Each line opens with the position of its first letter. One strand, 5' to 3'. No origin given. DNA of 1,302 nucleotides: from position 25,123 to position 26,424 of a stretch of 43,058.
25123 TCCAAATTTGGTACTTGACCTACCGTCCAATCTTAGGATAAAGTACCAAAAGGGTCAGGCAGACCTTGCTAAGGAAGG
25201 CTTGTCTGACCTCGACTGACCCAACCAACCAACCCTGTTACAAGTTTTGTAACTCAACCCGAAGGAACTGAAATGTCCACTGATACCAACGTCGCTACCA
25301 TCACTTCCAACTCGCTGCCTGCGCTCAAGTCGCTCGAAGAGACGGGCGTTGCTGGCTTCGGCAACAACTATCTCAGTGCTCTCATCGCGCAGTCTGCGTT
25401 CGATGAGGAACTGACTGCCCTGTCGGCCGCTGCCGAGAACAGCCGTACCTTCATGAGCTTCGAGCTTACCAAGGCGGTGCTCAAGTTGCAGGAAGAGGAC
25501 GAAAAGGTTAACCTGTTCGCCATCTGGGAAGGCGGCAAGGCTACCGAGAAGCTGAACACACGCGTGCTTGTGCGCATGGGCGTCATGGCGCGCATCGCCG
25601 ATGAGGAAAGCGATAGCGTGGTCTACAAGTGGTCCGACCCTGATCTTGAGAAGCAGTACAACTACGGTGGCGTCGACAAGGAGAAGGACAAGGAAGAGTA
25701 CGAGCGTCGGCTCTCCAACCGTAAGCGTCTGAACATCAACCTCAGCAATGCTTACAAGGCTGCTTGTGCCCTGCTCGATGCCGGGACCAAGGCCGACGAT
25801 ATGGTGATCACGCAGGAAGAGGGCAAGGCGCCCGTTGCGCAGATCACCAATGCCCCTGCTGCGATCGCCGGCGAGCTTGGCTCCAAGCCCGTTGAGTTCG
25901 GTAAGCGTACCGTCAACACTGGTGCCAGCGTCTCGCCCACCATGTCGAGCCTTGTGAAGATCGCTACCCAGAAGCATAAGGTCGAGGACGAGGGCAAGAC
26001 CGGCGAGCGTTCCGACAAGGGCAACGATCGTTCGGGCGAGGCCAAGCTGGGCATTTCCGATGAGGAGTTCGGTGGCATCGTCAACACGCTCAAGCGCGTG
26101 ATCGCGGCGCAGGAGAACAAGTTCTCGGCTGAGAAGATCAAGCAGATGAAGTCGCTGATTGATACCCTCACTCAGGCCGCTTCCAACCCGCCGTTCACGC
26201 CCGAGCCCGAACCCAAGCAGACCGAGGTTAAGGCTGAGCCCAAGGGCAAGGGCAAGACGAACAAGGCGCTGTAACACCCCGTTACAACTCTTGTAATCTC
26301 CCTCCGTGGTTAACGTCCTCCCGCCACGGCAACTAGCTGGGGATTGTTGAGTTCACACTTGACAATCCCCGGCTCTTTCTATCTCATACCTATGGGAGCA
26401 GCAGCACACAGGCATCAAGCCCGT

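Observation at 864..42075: Genome-wide iterated 15-bp palindrome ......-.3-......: 45 copies in 42.9 kb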

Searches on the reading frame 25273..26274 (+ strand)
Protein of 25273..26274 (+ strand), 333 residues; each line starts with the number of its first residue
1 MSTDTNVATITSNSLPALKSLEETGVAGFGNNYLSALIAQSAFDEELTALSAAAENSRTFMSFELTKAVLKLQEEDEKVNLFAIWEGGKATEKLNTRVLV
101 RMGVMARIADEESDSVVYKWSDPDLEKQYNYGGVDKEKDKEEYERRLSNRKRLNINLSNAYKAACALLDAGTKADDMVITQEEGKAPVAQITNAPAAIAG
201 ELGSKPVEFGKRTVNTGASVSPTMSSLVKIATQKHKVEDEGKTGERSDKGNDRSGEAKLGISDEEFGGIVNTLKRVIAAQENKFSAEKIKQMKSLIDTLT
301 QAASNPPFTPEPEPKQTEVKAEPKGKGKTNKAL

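Call 8: search_protein_families(library=phrogs, proteins=[window:25273-26274:+])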
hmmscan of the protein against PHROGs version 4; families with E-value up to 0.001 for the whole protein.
window:25273-26274:+ (333 aa): 0 families

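Call 16: search_protein_families(library=pfam, max_evalue=0.01, proteins=[window:25273-26274:+])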
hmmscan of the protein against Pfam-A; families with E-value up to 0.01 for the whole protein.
window:25273-26274:+ (333 aa): 0 families

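Call 31: find_related_loci(query=A3, collection=viral_contigs, flank=10000)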
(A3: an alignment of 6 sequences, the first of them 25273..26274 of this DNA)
Query A3 (333 aa) in viral_contigs; peptide patterns used: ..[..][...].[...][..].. (x = any residue, [..] = any of these).
235 stretches matched a pattern; 6 encode a relative of the query (tblastn E <= 1e-3); 6 distinct loci.
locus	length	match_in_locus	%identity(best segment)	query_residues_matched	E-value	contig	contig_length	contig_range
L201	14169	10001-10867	41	5-299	8e-64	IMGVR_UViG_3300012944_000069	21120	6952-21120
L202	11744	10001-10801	45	25-295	4e-60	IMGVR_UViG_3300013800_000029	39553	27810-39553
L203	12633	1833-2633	45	25-295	4e-59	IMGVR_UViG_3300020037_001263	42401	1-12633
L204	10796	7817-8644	35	21-302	3e-34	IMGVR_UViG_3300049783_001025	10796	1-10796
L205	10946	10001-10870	28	21-299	1e-26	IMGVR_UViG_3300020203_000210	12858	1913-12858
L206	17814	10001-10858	29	10-285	9e-21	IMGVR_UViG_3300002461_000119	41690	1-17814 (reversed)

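Call 61: search_solved_structures(query=A3, max_evalue=1)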
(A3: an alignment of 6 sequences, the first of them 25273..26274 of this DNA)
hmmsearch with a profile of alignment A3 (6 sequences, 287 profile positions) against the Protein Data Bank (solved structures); distinct sequences matched with E-value up to 1: 0.

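Call 77: find_homologous_proteins(query=window:25273-26274:+)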
Query window:25273-26274:+ (333 aa): 17 proteins with E <= 0.001 among 5906 candidates.
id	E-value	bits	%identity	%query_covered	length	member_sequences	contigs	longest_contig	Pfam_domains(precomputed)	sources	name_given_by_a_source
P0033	1.8e-208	709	100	100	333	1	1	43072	-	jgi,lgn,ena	-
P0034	2.6e-112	393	61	94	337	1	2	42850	-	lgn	-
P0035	1.4e-107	378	62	90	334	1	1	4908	-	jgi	jgi:hypothetical protein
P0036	7.0e-87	310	56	85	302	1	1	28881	-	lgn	-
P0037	2.2e-86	308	53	87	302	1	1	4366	-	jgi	jgi:hypothetical protein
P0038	2.4e-85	305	55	85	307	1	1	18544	-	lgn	-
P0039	3.8e-85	304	53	89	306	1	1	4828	-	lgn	-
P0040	5.8e-85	303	54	85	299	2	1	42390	-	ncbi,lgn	-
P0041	2.8e-79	285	49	90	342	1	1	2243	-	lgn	-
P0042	1.4e-78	282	50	88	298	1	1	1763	-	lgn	-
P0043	1.5e-72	263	44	89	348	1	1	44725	-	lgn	-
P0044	7.3e-72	260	48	89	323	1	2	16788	-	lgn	-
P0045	8.0e-71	257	51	83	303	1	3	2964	-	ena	-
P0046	3.7e-70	255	47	84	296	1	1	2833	-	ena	-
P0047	8.0e-67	244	46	88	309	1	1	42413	-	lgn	-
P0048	2.0e-62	229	46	85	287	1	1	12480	-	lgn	-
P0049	5.0e-59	218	42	89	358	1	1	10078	-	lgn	-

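Call 80: list_cluster_members(proteins=[P0040, P0025, P0033])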
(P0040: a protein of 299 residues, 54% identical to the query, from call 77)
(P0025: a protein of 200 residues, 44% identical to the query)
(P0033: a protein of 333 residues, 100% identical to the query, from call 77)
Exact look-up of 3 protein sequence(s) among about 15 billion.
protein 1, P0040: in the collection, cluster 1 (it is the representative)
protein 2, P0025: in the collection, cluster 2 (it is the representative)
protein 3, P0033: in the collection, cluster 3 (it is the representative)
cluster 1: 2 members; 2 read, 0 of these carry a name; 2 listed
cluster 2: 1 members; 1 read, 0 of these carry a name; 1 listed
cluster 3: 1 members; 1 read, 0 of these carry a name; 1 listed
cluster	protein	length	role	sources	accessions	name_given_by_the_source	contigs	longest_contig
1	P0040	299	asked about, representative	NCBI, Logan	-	-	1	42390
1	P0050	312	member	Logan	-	-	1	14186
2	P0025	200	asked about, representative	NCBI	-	-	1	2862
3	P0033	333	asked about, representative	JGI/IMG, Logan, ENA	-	-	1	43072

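Call 81: find_encoding_contigs(protein=P0040, flank=10000, max_places=3)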
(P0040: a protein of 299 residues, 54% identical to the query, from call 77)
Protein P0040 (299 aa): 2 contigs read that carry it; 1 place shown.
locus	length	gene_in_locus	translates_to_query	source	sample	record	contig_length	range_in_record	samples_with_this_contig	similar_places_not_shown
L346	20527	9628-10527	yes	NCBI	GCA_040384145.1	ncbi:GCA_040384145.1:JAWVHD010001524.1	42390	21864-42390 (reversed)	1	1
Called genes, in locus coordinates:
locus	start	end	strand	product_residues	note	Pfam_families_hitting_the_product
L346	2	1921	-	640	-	?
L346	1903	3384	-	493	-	PF03237:Terminase_6N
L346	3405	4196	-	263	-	-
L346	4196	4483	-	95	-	-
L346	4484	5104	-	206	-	-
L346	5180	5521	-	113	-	-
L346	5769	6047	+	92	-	-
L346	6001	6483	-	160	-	-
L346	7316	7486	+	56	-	-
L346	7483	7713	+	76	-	-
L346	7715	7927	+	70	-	-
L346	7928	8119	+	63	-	-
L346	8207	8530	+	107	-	-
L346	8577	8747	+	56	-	-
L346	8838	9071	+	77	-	-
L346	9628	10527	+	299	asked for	-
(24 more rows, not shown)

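Call 86: predict_structure(alignment_id=A8)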
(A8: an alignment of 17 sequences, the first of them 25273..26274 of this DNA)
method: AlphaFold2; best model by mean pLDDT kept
length: 333 residues; sequences in the alignment: 17
mean_pLDDT: 77.6   pTM: 0.63
mean pLDDT of the five models: 77.6, 77.5, 77.2, 76.3, 75.7
residues with pLDDT >= 90: 125; 70-90: 128; 50-70: 22; < 50: 58
segments of 3 or more residues with pLDDT < 50: 1-12, 240-258, 308-333
pLDDT, mean of each block of 10 residues (from residue 1): 37 64 80 83 85 87 96 94 93 94 90 85 89 84 90 95 96 94 86 93 88 91 95 76 41 45 71 73 69 74 56 41 39 39
secondary structure, 60 per line:
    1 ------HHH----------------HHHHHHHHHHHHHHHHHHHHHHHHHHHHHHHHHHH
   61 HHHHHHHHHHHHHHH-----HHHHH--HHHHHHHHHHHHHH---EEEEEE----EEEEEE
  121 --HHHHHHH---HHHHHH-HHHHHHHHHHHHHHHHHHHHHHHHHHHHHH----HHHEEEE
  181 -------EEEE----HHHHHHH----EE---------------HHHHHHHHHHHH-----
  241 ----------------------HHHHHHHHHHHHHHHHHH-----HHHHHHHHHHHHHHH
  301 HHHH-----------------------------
elements in order: H26-75 H81-85 H88-101 E105-110 E115-120 H123-129 H133-138 H140-169 E177-180 E188-191 H196-202 H224-235 H263-280 H286-304

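Call 88: fold_search(model_id=the predicted structure, library=pdb)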
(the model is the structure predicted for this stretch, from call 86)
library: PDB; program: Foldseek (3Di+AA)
matches with E <= 10: 159; with E <= 0.001: 0
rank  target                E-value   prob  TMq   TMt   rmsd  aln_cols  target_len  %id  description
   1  7as8_0                3.8e-01  0.14  0.13  0.09  22.5       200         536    8  Bacillus subtilis ribosome quality control complex state B. Ribosomal 50S subunit with P-tRNA, RqcH, and RqcP/YabO (released 2020-12-09)
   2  3nqo_A                9.3e-01  0.11  0.12  0.19  14.7       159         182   14  Crystal structure of a MarR family transcriptional regulator (CD1569) from Clostridium difficile 630 at 2.20 A resolut (released 2010-07-21)
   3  2rdp                  1.0e+00  0.11  0.10  0.19  13.7       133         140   17  The structure of a MarR family protein from Bacillus stearothermophilus (released 2007-11-13)
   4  5hlg_H                1.5e+00  0.08  0.13  0.21  15.1       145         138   13  Structure of reduced AbfR bound to DNA (released 2017-01-25)
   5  3nqo_B                1.6e+00  0.08  0.12  0.19  14.7       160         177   14  Crystal structure of a MarR family transcriptional regulator (CD1569) from Clostridium difficile 630 at 2.20 A resolut (released 2010-07-21)
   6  5hlh_D                1.6e+00  0.08  0.13  0.20  15.2       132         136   14  Crystal structure of the overoxidized AbfR bound to DNA (released 2017-01-25)
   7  5hli_A                1.7e+00  0.11  0.12  0.24  14.0       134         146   11  Structure of Disulfide formed AbfR (released 2017-01-25)
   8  5hlh_F                1.7e+00  0.07  0.13  0.20  15.2       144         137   13  Crystal structure of the overoxidized AbfR bound to DNA (released 2017-01-25)
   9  6fai_l                1.9e+00  0.12  0.12  0.13   7.2       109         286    6  Structure of a eukaryotic cytoplasmic pre-40S ribosomal subunit (released 2018-02-28)
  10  4cyi_E                1.9e+00  0.08  0.14  0.13  16.4       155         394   16  Chaetomium thermophilum Pan3 (released 2014-06-11)
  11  9m08_C                1.9e+00  0.07  0.13  0.24  15.9       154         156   15  Structure of outer membrane lipoprotein QseG and histidine kinase QseE complex (released 2025-11-19)
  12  4pgg_A                1.9e+00  0.06  0.12  0.11  15.7       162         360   14  Caffeic acid O-methyltransferase from Sorghum bicolor (released 2014-07-02)
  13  2nnn_D                2.3e+00  0.08  0.11  0.24  12.3       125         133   17  Crystal structure of probable transcriptional regulator from Pseudomonas aeruginosa (released 2006-11-21)
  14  5hlh_C                2.3e+00  0.06  0.10  0.19  14.1       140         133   13  Crystal structure of the overoxidized AbfR bound to DNA (released 2017-01-25)
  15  9qdr_A                2.3e+00  0.06  0.12  0.21  16.2       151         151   12  Structure of Staphylococcus aureus MarR-type repressor MhqR (released 2026-01-14)
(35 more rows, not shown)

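Call 105: fold_search(model_id=the predicted structure, library=viral)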
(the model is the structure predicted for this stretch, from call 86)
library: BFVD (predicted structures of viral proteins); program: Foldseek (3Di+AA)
matches with E <= 10: 206; with E <= 0.001: 0
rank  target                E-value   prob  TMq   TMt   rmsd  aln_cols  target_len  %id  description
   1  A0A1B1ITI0            2.2e-01  0.07  0.10  0.08  39.4       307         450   17  (no name in the UniProt tables at hand)
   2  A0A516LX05            3.5e-01  0.13  0.16  0.10  19.9       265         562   11  (no name in the UniProt tables at hand)
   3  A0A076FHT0            4.4e-01  0.06  0.13  0.11  31.4       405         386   12  Uncharacterized protein [Aureococcus anophagefferens virus]
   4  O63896                5.8e-01  0.15  0.16  0.14  15.7       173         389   13  Capsid protein [Bryopsis mitochondria-associated dsRNA]
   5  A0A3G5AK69            6.5e-01  0.09  0.11  0.18  14.5       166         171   12  Z-binding domain-containing protein [Solumvirus sp.]
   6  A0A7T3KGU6            6.9e-01  0.08  0.09  0.14  19.3       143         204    8  (no name in the UniProt tables at hand)
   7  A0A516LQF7            6.9e-01  0.07  0.16  0.13  36.6       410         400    6  (no name in the UniProt tables at hand)
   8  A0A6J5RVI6            7.3e-01  0.09  0.16  0.09  38.0       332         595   13  EF-hand domain-containing protein [uncultured Caudovirales phage]
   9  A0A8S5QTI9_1          7.7e-01  0.06  0.09  0.03  21.8       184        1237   14  Structural protein [CrAss-like virus sp. ctDAq1]
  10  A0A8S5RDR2            8.2e-01  0.06  0.12  0.17  25.9       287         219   11  Uncharacterized protein [virus sp. ctkyY8]
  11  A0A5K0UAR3            8.2e-01  0.06  0.12  0.13  22.8       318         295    8  Uncharacterized protein [Yasminevirus sp. GU-2018]
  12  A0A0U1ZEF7            8.2e-01  0.04  0.09  0.12  25.2       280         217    8  Uncharacterized protein [Ralstonia phage phiITL-1]
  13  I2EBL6                9.1e-01  0.03  0.12  0.08  32.5       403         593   10  Spike glycoprotein S2 (Fragment) [Porcine epidemic diarrhea virus]
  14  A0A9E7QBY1            9.7e-01  0.07  0.12  0.19  18.8       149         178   13  Uncharacterized protein [Gordonia phage Aleemily]
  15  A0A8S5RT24            9.7e-01  0.04  0.08  0.11  17.3       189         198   13  ERF superfamily protein [Caudovirales sp. gcode 4]
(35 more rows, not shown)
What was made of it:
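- Tried and rejected: Foldseek against PDB and BFVD gave nothing significant (calls 88, 105), and the PDB profile search gave nothing (call 61).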

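Call 109: find_encoding_contigs(protein=P0043, flank=10000, max_places=1)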
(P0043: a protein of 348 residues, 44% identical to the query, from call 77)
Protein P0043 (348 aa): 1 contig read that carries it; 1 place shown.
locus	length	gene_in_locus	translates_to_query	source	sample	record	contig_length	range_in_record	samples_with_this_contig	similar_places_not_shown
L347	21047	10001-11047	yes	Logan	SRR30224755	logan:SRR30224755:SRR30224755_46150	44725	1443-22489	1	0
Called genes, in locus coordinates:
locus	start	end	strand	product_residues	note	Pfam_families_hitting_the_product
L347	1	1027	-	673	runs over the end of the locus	-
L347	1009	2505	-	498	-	PF03237:Terminase_6N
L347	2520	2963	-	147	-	-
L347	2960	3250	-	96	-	-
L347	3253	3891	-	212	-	-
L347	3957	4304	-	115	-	-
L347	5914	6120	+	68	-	-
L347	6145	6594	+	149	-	-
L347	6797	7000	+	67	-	-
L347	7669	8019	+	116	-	-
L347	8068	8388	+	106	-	-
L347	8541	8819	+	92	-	-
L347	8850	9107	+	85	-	-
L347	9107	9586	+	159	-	-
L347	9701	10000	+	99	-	-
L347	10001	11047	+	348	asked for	-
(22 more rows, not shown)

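Call 110: find_encoding_contigs(protein=P0047, flank=10000, max_places=1)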
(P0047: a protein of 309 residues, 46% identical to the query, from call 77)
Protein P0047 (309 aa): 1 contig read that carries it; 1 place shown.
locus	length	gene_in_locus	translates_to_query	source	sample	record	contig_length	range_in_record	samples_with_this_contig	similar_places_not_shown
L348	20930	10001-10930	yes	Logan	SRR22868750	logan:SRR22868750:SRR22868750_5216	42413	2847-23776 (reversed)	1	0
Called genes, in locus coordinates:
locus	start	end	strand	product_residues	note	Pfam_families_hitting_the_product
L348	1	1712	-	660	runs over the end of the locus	-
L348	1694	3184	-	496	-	PF03237:Terminase_6N (weak), PF04466:Terminase_3 (weak)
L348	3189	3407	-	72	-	-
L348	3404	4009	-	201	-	-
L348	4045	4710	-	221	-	PF07484:Collar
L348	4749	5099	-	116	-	-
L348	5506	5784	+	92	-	-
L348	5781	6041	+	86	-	-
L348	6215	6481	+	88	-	-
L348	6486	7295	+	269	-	-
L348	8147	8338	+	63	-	-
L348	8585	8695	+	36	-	-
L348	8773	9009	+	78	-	-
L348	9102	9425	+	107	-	-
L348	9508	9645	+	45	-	-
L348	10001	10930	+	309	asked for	-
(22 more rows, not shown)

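Call 111: find_encoding_contigs(protein=P0036, flank=10000, max_places=1)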
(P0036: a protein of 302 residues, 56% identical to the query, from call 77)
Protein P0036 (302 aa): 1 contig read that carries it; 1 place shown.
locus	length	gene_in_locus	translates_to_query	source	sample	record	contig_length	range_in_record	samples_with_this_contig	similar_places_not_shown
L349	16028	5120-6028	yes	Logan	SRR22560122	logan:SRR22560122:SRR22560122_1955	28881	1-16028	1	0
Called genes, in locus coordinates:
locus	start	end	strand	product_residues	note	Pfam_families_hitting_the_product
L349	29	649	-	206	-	-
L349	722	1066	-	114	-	-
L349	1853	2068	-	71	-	-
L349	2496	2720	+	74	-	-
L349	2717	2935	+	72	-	-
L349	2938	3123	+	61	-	-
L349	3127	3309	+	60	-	-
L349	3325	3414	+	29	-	-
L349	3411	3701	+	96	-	-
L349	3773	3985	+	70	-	-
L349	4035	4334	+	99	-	-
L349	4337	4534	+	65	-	-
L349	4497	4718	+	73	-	-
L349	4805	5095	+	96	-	-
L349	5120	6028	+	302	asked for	-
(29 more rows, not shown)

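Call 112: find_encoding_contigs(protein=P0044, flank=10000, max_places=1)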
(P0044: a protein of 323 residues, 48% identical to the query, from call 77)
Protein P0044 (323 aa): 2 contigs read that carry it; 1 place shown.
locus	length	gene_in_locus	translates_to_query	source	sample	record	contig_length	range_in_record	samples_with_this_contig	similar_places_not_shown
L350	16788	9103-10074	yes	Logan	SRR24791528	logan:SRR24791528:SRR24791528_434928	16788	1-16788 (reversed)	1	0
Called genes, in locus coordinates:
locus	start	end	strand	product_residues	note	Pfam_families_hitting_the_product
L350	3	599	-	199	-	?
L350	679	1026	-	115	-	-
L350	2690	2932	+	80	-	-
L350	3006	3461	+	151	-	-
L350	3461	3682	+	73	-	-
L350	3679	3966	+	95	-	-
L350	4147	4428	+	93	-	-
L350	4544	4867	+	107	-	-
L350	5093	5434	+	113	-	-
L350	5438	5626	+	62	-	-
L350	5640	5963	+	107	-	-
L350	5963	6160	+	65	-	-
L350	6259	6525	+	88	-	-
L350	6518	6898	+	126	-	-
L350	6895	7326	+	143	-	-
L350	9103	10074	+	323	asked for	-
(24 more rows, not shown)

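Call 113: find_encoding_contigs(protein=P0048, flank=10000, max_places=1)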
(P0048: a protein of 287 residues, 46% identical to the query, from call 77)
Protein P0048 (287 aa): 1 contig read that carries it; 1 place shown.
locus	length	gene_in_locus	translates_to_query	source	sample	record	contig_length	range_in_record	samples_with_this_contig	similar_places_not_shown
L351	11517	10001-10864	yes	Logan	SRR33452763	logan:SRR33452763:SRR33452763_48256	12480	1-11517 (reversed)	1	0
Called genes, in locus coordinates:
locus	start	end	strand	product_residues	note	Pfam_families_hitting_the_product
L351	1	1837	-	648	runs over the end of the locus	-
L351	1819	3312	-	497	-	PF03237:Terminase_6N, PF04466:Terminase_3 (weak)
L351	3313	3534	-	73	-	-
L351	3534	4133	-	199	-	-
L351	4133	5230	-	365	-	PF21722:Gly_rich_2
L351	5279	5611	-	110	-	-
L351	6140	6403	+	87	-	-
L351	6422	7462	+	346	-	-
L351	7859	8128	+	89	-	-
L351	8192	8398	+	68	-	-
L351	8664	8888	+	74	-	-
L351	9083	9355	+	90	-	-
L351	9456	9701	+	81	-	-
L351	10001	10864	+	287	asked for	-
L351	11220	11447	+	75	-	-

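Call 114: find_encoding_contigs(protein=P0049, flank=10000, max_places=1)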
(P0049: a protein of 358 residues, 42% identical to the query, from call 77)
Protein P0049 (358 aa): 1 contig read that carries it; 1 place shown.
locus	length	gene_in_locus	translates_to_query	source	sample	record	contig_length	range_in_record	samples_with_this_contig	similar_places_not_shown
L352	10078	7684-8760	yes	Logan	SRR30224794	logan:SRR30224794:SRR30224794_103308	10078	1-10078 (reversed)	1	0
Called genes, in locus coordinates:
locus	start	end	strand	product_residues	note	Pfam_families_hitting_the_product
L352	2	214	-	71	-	?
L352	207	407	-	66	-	-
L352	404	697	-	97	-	-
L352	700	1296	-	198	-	-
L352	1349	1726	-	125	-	-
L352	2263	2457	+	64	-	-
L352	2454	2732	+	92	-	-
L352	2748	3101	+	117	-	-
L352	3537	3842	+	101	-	-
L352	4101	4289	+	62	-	-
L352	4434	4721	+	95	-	-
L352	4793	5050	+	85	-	-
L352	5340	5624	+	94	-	-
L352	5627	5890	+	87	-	-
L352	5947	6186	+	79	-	-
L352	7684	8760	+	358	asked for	-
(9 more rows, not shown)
